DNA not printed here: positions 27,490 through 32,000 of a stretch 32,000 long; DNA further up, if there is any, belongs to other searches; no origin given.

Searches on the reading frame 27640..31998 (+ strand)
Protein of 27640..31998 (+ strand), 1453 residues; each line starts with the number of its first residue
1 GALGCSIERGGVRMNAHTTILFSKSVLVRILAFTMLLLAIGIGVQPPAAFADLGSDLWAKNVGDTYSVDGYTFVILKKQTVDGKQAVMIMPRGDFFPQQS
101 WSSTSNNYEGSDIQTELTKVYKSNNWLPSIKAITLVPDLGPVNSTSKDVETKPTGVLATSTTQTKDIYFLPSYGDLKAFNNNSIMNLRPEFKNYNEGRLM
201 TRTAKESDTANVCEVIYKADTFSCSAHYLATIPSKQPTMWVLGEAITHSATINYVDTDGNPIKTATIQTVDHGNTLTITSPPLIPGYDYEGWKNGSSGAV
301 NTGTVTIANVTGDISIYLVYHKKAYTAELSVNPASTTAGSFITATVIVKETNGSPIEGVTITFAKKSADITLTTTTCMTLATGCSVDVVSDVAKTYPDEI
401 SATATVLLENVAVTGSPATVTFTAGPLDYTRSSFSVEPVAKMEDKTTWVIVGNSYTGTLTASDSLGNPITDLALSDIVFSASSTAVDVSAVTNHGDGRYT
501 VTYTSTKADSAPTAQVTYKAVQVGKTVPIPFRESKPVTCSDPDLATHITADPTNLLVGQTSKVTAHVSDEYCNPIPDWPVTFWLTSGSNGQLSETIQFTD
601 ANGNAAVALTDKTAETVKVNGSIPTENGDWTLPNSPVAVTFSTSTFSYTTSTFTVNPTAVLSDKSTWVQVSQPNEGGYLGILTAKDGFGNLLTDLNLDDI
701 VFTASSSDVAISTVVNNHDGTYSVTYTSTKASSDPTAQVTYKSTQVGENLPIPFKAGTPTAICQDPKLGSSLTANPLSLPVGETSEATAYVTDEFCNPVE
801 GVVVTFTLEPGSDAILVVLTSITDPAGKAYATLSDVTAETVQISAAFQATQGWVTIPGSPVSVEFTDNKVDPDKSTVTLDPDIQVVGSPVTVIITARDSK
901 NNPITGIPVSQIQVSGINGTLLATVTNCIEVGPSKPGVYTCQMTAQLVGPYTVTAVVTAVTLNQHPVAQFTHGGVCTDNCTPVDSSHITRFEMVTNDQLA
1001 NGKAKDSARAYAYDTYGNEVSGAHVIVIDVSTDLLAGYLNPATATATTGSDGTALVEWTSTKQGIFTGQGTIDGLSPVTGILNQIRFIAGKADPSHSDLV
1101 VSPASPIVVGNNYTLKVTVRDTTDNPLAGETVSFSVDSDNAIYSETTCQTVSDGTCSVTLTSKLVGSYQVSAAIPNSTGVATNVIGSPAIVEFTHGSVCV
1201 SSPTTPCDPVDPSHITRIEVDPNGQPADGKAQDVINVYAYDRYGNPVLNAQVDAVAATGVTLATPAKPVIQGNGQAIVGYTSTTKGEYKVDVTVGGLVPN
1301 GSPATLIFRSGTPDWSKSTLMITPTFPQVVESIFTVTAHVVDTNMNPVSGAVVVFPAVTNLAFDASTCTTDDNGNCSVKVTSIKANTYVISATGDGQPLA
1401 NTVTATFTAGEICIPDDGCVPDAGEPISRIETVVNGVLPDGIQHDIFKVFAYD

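Call 55: search_protein_families(library=pfam, proteins=[window:27640-31998:+], max_evalue=0.01)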
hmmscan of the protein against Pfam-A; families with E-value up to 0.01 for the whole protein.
window:27640-31998:+ (1453 aa): 6 families
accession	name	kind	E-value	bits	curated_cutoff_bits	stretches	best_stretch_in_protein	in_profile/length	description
PF02369.22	Big_1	-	2.9e-83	274.6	34.9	9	1113-1183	19-89/93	Bacterial Ig-like domain (group 1)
PF09134.16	Invasin_D3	-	2e-50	169.8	33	7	1093-1184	1-92/98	Invasin, domain 3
PF00630.25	Filamin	-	1.7e-19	70.9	26.9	2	870-961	2-86/93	Filamin/ABP280 repeat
PF16640.11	Big_3_5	-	4.2e-05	24.5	35.5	1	1102-1173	3-68/88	Bacterial Ig-like domain (group 3)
PF24107.1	DUF7382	-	0.0013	19.1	27.4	0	1014-1057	28-65/65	Domain of unknown function (DUF7382)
PF06458.18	MucBP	-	0.0045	18.1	23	1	251-320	3-62/63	MucBP domain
